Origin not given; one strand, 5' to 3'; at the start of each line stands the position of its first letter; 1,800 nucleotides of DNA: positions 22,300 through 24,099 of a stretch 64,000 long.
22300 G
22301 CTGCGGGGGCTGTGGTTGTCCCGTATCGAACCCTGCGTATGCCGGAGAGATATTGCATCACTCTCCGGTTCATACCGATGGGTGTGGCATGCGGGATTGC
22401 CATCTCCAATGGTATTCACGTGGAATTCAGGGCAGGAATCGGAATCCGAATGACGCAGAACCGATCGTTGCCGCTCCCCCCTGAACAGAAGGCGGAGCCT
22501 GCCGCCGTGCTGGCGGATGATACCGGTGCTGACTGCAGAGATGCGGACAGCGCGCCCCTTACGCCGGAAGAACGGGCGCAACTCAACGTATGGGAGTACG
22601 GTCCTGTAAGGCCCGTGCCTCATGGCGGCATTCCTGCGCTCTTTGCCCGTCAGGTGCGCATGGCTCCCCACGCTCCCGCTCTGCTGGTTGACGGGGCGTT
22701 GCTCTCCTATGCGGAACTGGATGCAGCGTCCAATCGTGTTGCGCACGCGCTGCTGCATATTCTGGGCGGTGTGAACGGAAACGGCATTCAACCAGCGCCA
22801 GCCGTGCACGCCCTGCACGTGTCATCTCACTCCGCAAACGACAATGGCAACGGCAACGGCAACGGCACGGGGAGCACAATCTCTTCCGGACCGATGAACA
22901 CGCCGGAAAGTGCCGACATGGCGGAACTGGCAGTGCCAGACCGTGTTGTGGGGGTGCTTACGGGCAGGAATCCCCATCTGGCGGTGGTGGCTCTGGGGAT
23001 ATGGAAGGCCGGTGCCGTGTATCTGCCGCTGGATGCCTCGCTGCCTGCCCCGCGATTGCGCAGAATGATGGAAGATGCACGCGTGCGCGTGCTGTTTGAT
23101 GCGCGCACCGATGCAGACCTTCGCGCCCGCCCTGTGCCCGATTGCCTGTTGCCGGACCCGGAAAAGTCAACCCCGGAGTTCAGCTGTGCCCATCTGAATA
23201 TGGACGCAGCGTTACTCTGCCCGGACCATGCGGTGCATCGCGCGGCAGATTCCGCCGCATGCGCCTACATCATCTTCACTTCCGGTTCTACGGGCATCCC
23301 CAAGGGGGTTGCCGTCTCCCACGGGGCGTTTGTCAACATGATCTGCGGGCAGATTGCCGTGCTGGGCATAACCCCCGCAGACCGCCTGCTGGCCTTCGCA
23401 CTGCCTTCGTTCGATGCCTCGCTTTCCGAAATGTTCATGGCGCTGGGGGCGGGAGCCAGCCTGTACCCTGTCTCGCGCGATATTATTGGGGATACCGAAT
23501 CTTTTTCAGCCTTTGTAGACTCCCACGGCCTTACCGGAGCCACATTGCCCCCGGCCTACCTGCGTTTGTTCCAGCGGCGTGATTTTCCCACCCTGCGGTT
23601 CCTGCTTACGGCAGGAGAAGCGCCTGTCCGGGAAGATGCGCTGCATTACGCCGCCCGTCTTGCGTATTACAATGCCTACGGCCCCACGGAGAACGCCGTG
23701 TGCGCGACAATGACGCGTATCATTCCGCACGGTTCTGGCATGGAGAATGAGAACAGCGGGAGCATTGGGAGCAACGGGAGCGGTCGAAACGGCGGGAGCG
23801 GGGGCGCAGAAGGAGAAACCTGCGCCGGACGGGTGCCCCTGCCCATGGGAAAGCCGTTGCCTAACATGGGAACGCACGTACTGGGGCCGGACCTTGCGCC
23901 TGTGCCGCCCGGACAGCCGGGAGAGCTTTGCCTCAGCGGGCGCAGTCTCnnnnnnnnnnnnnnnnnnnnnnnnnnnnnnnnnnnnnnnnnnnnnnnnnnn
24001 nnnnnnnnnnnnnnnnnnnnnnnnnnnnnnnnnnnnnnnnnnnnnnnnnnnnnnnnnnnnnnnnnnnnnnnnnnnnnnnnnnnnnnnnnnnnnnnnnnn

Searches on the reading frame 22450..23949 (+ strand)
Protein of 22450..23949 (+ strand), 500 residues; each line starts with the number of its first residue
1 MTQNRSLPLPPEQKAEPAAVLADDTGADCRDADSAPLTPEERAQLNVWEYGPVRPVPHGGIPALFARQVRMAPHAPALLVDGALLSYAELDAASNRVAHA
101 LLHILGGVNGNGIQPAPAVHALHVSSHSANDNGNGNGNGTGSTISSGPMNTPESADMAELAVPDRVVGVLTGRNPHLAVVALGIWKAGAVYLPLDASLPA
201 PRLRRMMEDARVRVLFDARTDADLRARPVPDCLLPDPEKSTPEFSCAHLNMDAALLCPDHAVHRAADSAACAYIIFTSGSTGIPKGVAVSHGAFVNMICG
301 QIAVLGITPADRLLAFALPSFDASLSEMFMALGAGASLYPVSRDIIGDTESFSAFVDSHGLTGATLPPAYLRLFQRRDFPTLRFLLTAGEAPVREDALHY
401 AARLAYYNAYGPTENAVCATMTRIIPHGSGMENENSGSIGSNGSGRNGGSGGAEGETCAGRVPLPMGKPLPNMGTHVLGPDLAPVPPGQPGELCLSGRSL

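Call 11: find_related_loci(query=window:22450-23949:+, collection=genome_contigs, flank=4000)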
Query window:22450-23949:+ (500 aa) in genome_contigs; peptide patterns used: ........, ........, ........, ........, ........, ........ (x = any residue, [..] = any of these).
125 stretches matched a pattern; 18 encode a relative of the query (tblastn E <= 1e-3); 18 distinct loci.
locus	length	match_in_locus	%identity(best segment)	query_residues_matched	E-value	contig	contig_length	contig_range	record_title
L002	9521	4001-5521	82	1-500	0e+0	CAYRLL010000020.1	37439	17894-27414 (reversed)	MAG TPA_asm: uncultured Desulfovibrio sp. isolate binchicken_co168_127 genome assembly, contig: NODE_1882_length_37439_c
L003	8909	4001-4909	40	165-500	1e-54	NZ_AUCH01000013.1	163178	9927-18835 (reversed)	Azovibrio restrictus DSM 23866 G474DRAFT_scaffold00011.11_C, whole genome shotgun sequence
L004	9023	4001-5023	34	51-452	9e-54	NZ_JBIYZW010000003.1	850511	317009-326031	Hymenobacter sp. B81 Scaffold3, whole genome shotgun sequence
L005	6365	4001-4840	34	163-497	1e-50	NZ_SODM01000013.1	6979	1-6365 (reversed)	Flavobacterium sp. 270 Ga0310583_113, whole genome shotgun sequence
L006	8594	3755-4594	34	163-497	7e-50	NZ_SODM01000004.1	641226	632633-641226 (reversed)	Flavobacterium sp. 270 Ga0310583_104, whole genome shotgun sequence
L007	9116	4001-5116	28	28-497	3e-48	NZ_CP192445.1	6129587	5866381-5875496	Paenibacillus sp. 8b26 chromosome, complete genome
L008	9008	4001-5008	27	61-497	3e-45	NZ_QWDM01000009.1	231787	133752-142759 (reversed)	Flavobacterium cupreum strain CCM 8825 NODE_9_length_231787_cov_12.623414, whole genome shotgun sequence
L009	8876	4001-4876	34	164-500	3e-45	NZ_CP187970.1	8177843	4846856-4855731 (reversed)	Paenibacillus sp. S-38 chromosome, complete genome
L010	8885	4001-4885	31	164-500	7e-44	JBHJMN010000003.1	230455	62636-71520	Paenibacillus elgii strain KM_B45 1B45_contig_3, whole genome shotgun sequence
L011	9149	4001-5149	29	37-497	3e-43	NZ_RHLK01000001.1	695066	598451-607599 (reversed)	Paenibacillus lutrae strain N10 scaffold1, whole genome shotgun sequence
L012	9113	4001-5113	29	28-497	6e-41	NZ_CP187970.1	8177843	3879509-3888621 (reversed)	Paenibacillus sp. S-38 chromosome, complete genome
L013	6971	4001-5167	28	28-497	4e-45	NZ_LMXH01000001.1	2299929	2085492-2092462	Paenibacillus sp. FJAT-26967 scaffold1, whole genome shotgun sequence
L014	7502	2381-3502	29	28-500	2e-46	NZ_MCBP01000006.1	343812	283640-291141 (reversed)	Paenibacillus kribbensis strain 6hRe76 Scaffold6_1, whole genome shotgun sequence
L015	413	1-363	43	321-433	1e-22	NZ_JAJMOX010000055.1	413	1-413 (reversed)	Flavobacterium sp. JAS Flavobacterium_sp._JAS_assembly_contig_55, whole genome shotgun sequence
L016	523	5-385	33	342-497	2e-19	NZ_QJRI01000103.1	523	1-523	Flavobacterium nitrogenifigens strain NXU-44 contig195, whole genome shotgun sequence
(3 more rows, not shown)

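Call 25: find_related_loci(query=window:22450-23949:+, collection=metagenome_contigs, flank=3000)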
Query window:22450-23949:+ (500 aa) in metagenome_contigs; peptide patterns used: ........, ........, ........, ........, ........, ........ (x = any residue, [..] = any of these).
204 stretches matched a pattern; 3 encode a relative of the query (tblastn E <= 1e-3); 3 distinct loci.
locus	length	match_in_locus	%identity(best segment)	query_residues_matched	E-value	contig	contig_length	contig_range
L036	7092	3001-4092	34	37-500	8e-62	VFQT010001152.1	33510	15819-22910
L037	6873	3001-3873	33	163-500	9e-48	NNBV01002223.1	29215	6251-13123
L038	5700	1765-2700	26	167-497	1e-23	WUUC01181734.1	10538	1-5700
